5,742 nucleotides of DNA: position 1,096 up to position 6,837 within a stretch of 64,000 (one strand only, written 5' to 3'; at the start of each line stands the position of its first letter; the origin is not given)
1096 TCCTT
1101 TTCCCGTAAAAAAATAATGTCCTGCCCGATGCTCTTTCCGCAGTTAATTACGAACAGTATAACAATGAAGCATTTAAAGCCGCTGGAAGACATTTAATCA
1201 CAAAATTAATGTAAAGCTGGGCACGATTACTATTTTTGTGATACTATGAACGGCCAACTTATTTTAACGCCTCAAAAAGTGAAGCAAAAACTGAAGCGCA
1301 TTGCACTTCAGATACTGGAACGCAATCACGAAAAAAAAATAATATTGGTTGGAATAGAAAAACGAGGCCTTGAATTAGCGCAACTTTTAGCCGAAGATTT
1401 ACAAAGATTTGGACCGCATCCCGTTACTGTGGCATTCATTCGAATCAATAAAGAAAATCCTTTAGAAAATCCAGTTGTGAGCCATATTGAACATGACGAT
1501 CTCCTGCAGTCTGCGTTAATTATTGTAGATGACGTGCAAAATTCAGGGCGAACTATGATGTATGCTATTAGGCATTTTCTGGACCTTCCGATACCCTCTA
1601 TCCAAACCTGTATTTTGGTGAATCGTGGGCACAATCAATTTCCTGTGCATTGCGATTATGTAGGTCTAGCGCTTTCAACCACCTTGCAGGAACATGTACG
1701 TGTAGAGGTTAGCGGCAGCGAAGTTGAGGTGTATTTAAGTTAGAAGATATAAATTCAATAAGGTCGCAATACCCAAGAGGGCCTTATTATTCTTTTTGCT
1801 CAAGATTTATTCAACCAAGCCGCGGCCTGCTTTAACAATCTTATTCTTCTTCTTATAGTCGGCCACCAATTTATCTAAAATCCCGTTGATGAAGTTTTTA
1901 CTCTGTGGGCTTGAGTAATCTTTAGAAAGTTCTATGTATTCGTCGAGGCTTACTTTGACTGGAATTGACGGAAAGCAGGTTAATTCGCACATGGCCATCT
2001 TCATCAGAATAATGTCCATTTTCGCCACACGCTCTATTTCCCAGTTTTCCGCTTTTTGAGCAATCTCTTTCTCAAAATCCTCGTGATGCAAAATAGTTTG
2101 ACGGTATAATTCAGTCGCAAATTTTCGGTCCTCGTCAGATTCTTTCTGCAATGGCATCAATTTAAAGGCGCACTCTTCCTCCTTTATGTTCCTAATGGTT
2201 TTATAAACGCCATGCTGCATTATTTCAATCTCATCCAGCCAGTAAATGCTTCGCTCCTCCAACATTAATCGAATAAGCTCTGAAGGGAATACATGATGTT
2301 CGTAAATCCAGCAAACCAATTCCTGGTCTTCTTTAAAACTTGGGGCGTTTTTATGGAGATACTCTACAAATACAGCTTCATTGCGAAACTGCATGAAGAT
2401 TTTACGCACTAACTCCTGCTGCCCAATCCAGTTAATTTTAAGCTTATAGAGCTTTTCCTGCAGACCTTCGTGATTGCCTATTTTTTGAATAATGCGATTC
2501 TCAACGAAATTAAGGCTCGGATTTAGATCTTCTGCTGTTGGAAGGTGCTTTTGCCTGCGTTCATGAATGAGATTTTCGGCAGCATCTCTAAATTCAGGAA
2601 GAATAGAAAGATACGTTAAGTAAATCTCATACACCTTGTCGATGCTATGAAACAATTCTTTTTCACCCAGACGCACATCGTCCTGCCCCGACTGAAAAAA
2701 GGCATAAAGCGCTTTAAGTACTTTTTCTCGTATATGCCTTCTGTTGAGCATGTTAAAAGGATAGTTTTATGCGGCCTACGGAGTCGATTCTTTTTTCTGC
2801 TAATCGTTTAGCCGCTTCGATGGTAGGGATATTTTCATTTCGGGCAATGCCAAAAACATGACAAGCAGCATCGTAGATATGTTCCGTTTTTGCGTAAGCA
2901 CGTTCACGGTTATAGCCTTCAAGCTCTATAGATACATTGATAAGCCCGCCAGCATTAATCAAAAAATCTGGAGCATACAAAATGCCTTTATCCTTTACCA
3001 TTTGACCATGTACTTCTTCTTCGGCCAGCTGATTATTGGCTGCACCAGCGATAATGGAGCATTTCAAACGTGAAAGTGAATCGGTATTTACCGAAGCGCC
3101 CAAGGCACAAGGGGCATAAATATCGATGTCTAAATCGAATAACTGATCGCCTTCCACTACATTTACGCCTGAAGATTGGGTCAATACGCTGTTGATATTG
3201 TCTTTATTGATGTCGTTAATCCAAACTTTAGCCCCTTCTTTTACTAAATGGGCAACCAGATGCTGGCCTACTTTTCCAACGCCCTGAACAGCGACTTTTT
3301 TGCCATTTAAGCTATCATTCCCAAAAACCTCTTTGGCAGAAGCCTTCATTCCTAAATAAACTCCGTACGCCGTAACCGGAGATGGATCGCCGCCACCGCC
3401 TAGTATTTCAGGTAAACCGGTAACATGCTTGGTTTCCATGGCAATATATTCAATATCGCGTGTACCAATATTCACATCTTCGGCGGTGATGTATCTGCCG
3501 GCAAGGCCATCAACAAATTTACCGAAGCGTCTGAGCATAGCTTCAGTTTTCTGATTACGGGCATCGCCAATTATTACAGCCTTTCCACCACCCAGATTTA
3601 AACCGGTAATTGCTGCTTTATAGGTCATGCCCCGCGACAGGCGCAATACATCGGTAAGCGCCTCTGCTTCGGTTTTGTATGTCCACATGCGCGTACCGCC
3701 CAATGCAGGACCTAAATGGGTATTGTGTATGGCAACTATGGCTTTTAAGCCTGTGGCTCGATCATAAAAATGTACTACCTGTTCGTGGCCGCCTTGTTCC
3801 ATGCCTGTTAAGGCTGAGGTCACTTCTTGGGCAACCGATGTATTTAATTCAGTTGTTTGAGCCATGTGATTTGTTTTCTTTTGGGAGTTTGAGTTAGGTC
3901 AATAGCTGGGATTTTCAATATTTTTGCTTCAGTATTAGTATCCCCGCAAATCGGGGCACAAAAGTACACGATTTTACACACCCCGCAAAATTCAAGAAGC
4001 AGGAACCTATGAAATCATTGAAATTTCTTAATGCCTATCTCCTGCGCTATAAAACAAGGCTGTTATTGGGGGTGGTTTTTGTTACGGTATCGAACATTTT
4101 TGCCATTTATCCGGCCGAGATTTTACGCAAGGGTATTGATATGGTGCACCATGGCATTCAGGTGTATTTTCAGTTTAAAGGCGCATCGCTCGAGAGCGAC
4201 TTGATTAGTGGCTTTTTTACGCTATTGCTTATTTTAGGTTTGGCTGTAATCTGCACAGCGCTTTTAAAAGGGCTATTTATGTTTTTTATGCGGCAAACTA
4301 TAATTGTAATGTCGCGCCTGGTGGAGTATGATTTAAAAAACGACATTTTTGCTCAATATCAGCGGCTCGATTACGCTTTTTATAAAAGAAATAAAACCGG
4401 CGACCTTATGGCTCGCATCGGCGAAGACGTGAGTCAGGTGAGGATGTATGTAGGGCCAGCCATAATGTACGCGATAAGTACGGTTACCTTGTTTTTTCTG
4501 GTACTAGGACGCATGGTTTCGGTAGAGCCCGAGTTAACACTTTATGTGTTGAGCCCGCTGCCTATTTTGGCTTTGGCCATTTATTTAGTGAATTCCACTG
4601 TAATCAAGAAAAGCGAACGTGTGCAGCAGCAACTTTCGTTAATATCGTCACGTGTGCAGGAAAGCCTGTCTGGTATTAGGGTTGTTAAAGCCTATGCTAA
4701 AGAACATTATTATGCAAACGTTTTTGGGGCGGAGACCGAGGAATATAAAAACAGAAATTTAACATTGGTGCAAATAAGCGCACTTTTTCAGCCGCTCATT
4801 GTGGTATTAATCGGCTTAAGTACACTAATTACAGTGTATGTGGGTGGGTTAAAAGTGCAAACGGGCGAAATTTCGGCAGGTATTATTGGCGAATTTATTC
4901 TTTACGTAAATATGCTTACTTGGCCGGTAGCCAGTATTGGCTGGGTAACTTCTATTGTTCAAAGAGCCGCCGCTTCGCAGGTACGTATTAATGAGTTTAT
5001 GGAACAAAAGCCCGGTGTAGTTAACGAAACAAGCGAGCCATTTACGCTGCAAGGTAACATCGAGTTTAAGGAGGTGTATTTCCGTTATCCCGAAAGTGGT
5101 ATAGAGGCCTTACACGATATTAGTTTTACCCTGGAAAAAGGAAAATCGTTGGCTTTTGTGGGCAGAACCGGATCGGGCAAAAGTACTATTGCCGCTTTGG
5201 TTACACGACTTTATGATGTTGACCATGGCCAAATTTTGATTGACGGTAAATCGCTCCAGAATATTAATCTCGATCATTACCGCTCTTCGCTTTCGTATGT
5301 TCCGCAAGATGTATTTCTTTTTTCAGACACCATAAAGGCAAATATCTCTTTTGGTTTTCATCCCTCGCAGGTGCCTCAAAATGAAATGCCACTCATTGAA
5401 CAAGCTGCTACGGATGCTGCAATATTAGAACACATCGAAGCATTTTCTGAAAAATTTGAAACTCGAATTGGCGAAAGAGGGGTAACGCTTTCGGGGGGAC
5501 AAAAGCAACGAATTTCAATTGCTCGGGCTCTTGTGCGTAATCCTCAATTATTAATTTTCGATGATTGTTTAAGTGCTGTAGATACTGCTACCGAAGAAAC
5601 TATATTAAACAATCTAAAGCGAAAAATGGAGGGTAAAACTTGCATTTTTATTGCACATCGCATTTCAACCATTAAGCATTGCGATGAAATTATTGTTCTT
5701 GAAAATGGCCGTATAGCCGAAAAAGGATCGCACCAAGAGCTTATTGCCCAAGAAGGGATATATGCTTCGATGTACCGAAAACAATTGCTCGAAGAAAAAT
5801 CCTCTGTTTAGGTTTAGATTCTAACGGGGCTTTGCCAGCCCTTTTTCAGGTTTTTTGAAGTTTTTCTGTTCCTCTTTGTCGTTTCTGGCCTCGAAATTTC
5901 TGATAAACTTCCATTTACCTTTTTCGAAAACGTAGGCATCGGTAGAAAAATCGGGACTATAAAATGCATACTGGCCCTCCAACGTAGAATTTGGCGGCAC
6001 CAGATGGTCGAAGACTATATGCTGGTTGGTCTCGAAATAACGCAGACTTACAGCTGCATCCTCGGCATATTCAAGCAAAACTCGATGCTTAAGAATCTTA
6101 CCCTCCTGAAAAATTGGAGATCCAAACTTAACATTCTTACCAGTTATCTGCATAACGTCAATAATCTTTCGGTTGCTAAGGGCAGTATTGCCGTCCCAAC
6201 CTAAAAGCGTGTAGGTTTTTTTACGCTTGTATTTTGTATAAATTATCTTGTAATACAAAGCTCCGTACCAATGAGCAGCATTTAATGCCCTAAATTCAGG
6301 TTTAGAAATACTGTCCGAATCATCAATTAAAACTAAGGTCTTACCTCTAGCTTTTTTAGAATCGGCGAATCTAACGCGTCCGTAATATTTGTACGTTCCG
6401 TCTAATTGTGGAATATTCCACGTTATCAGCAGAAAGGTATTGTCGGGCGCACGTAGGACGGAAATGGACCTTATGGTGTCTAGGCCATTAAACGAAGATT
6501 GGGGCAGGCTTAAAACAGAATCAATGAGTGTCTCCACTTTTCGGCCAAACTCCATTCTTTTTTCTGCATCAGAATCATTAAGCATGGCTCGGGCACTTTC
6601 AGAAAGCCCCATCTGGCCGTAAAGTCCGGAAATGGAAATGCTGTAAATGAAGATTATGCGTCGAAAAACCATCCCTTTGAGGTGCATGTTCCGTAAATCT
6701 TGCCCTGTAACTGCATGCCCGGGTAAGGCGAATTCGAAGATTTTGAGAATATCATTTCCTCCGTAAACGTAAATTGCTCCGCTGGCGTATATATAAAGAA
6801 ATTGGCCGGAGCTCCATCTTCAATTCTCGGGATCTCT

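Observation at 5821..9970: Degenerate dihydroorotase-like protein in a unit with a BatA-like membrane protein and a secreted protein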

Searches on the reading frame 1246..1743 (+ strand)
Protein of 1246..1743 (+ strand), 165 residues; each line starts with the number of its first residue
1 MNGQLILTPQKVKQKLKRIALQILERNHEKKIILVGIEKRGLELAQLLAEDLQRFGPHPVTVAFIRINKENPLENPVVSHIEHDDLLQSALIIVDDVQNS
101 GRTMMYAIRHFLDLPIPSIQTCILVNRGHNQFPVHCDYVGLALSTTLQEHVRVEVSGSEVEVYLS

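Call 5: search_protein_families(library=pfam, proteins=[window:1246-1743:+], max_evalue=0.01)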
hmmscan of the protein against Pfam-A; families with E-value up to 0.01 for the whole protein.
window:1246-1743:+ (165 aa): 2 families
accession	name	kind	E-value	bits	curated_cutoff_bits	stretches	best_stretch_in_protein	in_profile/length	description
PF00156.33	Pribosyltran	-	7.2e-18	64.8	26.3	1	8-144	7-144/158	Phosphoribosyl transferase domain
PF14681.12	UPRTase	-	0.0028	17.6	27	1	7-118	45-152/206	Uracil phosphoribosyltransferase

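Call 6: search_protein_families(library=ncbifam, proteins=[window:1246-1743:+], max_evalue=0.01)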
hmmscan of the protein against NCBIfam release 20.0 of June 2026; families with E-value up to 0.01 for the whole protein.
window:1246-1743:+ (165 aa): 12 families
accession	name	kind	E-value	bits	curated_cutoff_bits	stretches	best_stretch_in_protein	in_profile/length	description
NF003549.0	PRK05205.1-5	equivalog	1.2e-27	96.5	138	1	4-158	6-170/182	bifunctional pyr operon transcriptional regulator/uracil phosphoribosyltransferase PyrR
NF003547.0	PRK05205.1-3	equivalog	2.2e-24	86.3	230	1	4-157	14-179/194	bifunctional pyr operon transcriptional regulator/uracil phosphoribosyltransferase PyrR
NF003548.0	PRK05205.1-4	equivalog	5.2e-23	81.8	218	1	6-157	6-160/173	bifunctional pyr operon transcriptional regulator/uracil phosphoribosyltransferase PyrR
NF003546.0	PRK05205.1-2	equivalog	5e-15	55.6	268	1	2-155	2-163/175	bifunctional pyr operon transcriptional regulator/uracil phosphoribosyltransferase PyrR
NF003545.0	PRK05205.1-1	equivalog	1.7e-13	50.4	140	1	24-155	23-157/171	bifunctional pyr operon transcriptional regulator/uracil phosphoribosyltransferase PyrR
TIGR01203.1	HGPRTase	equivalog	8.6e-10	38.6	150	1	6-143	2-141/167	hypoxanthine phosphoribosyltransferase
NF006605.0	PRK09162.1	equivalog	4.7e-08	32.6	181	1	4-143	15-155/183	hypoxanthine-guanine phosphoribosyltransferase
NF002620.0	PRK02277.1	subfamily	2.1e-06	27.6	115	1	14-125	67-178/201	orotate phosphoribosyltransferase-like protein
NF040646.1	HPT_Archaea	equivalog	0.0012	18.4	200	0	90-162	116-183/184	hypoxanthine/guanine phosphoribosyltransferase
NF006613.0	PRK09177.1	equivalog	0.0024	17.4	138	1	5-111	10-108/159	xanthine phosphoribosyltransferase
NF005537.0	PRK07199.1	subfamily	0.005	16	322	1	78-120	201-243/301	ribose-phosphate diphosphokinase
TIGR00201.1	comF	subfamily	0.0062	16.5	233.55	0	38-124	94-188/190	ComF family protein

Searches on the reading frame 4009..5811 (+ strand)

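Call 5: search_protein_families(library=pfam, proteins=[window:4009-5811:+], max_evalue=0.01)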
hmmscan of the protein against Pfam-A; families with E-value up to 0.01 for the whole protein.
window:4009-5811:+ (600 aa): 3 families
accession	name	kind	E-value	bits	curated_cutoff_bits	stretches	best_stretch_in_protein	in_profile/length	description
PF00664.28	ABC_membrane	-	1.5e-39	136.8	28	1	64-307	38-274/274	ABC transporter transmembrane region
PF00005.33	ABC_tran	-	4.3e-32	112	25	1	368-521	1-136/137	ABC transporter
PF02463.25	SMC_N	-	0.00011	22.1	40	1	408-564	110-211/220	RecF/RecN/SMC N terminal domain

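Call 6: search_protein_families(library=ncbifam, proteins=[window:4009-5811:+], max_evalue=0.01)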
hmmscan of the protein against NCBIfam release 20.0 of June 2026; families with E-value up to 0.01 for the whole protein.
window:4009-5811:+ (600 aa): 188 families (the best 25 are shown)
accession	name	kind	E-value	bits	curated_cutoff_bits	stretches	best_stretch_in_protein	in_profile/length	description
NF008055.0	PRK10789.1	equivalog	2.3e-121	406.1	845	1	79-596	62-575/590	SmdA family multidrug ABC transporter permease/ATP-binding protein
TIGR02204.1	MsbA_rel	hypoth_equivalog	5.1e-119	398.5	780.4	1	2-592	4-575/576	ABC transporter, permease/ATP-binding protein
TIGR02203.1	MsbA_lipidA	equivalog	2.9e-117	392.6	602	1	7-593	5-570/572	lipid A export permease/ATP-binding protein MsbA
NF052233.1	CphA_assoc_ABC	equivalog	3.8e-106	356.2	880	1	12-595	180-746/766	cyanophycin metabolism-associated ABC transporter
TIGR00958.1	3a01208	subfamily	3.1e-105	353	874.6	1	65-588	200-710/711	antigen peptide transporter 2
NF008381.0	PRK11176.1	equivalog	5.3e-102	342.1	867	1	72-593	63-580/582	lipid A ABC transporter ATP-binding protein/permease MsbA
NF045513.1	HepA_fam_ABC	equivalog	5.2e-101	338.9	725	1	75-591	96-608/610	heterocyst formation ABC transporter subunit HepA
TIGR03796.1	NHLM_micro_ABC1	equivalog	2.5e-99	333.4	853.3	1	71-588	191-708/710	NHLP family bacteriocin export ABC transporter peptidase/permease/ATPase subunit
TIGR01846.1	type_I_sec_HlyB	subfamily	1.2e-97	327.9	725.55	1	66-592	171-692/694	type I secretion system permease/ATPase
TIGR01193.1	bacteriocin_ABC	subfamily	2.3e-84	284.3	523.85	1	73-590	195-707/708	peptide cleavage/export ABC transporter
NF000474.1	tet_ABC_46_A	exception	2e-82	277.5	1250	1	80-594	61-570/574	tetracycline efflux ABC transporter Tet(46) subunit A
NF010178.0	PRK13657.1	equivalog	2.3e-82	277.3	733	1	113-597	95-575/588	glucan ABC transporter ATP-binding protein/ permease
TIGR03375.1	type_I_sec_LssB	subfamily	4.3e-82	276.5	693.1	1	73-581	188-691/696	type I secretion system permease/ATPase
TIGR03797.1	NHLM_micro_ABC2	equivalog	1.9e-80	271.3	709.4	1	72-593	174-686/686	NHLP bacteriocin export ABC transporter permease/ATPase subunit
NF008364.0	PRK11160.1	equivalog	2.9e-74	250.7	630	1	109-591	95-574/575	heme ABC transporter ATP-binding protein/permease CydC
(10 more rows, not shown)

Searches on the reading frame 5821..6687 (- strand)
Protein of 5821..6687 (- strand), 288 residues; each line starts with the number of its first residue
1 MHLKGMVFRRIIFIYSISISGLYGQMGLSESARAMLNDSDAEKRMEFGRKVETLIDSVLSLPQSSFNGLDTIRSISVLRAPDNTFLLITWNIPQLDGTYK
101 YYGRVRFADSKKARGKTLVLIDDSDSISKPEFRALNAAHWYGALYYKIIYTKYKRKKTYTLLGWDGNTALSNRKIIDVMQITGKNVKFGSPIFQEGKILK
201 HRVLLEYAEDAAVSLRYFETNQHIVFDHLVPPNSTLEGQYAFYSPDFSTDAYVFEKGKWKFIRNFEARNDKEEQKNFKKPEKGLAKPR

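Call 5: search_protein_families(library=pfam, proteins=[window:5821-6687:-], max_evalue=0.01)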
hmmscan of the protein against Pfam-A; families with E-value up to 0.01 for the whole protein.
window:5821-6687:- (288 aa): 0 families

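Call 6: search_protein_families(library=ncbifam, proteins=[window:5821-6687:-], max_evalue=0.01)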
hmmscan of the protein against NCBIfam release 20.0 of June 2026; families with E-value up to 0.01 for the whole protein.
window:5821-6687:- (288 aa): 0 families

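Call 32: find_homologous_proteins(query=window:5821-6687:-, max_evalue=0.001)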
Query window:5821-6687:- (288 aa): 310 proteins with E <= 0.001 among 915 candidates; the best 120 are listed.
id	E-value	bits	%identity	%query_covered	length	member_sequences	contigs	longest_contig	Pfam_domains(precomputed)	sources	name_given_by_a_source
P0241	2.1e-190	649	100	100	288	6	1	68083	-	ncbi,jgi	ncbi:MAG: hypothetical protein ACK5CY_04610 [Bacteroidia bacterium]|jgi:hypothetical protein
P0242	8.6e-169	578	89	98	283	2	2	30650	-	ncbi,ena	-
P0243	1.3e-144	499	81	91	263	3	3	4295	-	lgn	-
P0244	2.1e-139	482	76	98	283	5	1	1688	-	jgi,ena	-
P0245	3.1e-94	334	57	97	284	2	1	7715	-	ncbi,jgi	jgi:hypothetical protein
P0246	1.1e-92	329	79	63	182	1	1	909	-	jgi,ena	jgi:hypothetical protein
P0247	1.6e-90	321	54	99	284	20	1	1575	-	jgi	jgi:hypothetical protein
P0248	2.2e-89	318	55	98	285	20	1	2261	-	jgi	jgi:hypothetical protein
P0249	2.8e-89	317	55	98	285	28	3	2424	-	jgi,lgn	jgi:hypothetical protein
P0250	6.6e-89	316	55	97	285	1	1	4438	-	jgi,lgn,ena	-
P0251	1.9e-87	311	52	99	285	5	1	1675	-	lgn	-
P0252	2.0e-86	308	52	99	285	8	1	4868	-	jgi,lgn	-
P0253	1.4e-85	305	53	96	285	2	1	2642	-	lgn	-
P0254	7.1e-77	277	46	97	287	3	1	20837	-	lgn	-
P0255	4.7e-76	274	54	82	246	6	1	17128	-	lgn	-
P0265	3.1e-53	199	43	76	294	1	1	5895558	-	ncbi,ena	-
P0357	1.9e-44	170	38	87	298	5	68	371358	-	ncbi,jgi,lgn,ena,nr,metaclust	ncbi:MAG: hypothetical protein HOE95_03590 [Flavobacteriales bacterium]|jgi:hypothetical protein|nr:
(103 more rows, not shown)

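Call 35: find_encoding_contigs(protein=P0357, flank=6000, max_places=2)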
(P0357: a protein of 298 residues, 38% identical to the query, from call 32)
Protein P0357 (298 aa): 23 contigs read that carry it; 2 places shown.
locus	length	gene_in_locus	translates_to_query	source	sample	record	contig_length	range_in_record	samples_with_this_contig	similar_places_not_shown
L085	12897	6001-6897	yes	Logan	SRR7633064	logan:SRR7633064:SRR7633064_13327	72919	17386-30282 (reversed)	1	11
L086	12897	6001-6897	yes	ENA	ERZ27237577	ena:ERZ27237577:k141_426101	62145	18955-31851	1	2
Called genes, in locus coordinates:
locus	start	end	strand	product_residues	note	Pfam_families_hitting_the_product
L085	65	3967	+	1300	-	PF25778:DUF7948, PF00801:PKD (weak), PF18911:PKD_4, PF13585:CHU_C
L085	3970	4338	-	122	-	-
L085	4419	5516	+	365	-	PF01926:MMR_HSR1, PF02421:FeoB_N, PF06071:YchF-GTPase_C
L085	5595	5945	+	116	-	PF00037:Fer4 (weak), PF12797:Fer4_2 (faint), PF12838:Fer4_7 (weak), PF13183:Fer4_8 (weak)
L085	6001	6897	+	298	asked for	-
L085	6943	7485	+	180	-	PF21857:DUF6913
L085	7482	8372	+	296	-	PF00701:DHDPS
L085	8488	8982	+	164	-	-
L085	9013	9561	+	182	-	PF01641:SelR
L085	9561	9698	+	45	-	-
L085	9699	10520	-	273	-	PF02535:Zip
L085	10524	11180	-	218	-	PF01325:Fe_dep_repress, PF02742:Fe_dep_repr_C, PF04023:FeoA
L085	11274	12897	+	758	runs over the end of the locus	PF13620:CarboxypepD_reg (weak), PF13715:CarbopepD_reg_2, PF07715:Plug, PF00593:TonB_dep_Rec_b-barrel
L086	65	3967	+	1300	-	PF25778:DUF7948, PF00801:PKD (weak), PF18911:PKD_4, PF13585:CHU_C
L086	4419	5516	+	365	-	PF01926:MMR_HSR1, PF02421:FeoB_N, PF06071:YchF-GTPase_C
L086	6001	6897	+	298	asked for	-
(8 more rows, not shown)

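Call 36: find_encoding_contigs(protein=P0265, flank=6000, max_places=2)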
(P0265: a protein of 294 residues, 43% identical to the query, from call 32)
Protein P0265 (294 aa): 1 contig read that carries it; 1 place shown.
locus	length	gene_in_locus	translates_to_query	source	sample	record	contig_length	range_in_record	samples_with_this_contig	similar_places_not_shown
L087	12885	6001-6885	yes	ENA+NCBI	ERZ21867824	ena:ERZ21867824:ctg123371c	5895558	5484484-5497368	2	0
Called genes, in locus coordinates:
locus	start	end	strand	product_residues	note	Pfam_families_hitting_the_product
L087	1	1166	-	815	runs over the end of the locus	PF02190:LON_substr_bdg, PF00004:AAA, PF07728:AAA_5, PF22667:Lon_lid, PF05362:Lon_C, PF13541:ChlI (weak)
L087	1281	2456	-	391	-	PF13562:NTP_transf_4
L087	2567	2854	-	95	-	PF01197:Ribosomal_L31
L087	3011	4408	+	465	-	PF28492:Beta_helix_4 (weak)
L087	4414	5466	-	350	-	-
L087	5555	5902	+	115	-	PF00037:Fer4, PF12797:Fer4_2 (faint), PF13187:Fer4_9 (faint), PF13237:Fer4_10 (weak), PF12838:Fer4_7 (weak)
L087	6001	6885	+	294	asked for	-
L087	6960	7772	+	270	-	PF14771:DUF4476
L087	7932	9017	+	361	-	PF00266:Aminotran_5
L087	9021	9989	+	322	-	PF00389:2-Hacid_dh, PF02826:2-Hacid_dh_C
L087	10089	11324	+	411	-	PF06245:DUF1015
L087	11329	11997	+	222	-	PF01168:Ala_racemase_N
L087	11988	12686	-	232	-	PF13620:CarboxypepD_reg (weak), PF13715:CarbopepD_reg_2 (weak)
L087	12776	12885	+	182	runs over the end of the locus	-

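Call 66: predict_structure(alignment_id=A3)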
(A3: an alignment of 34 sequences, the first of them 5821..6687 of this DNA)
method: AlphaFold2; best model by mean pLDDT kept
length: 288 residues; sequences in the alignment: 34
mean_pLDDT: 87.2   pTM: 0.82
mean pLDDT of the five models: 87.2, 85.8, 85.7, 85.4, 84.0
residues with pLDDT >= 90: 174; 70-90: 88; 50-70: 20; < 50: 6
segments of 3 or more residues with pLDDT < 50: 282-284
pLDDT, mean of each block of 10 residues (from residue 1): 75 82 85 92 93 92 77 92 96 91 93 86 96 98 97 97 84 93 96 98 84 89 90 82 83 97 81 52 51
secondary structure, 60 per line:
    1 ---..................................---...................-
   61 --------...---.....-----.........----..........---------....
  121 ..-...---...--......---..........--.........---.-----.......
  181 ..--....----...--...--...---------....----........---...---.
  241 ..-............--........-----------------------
elements in order: H4-37 H41-59 E75-79 E85-93 E98-107 E117-122 E144-153 E156-164 E174-182 E185-188 E193-195 E198-200 E203-205 E215-218 E223-230 E244-255 E258-265
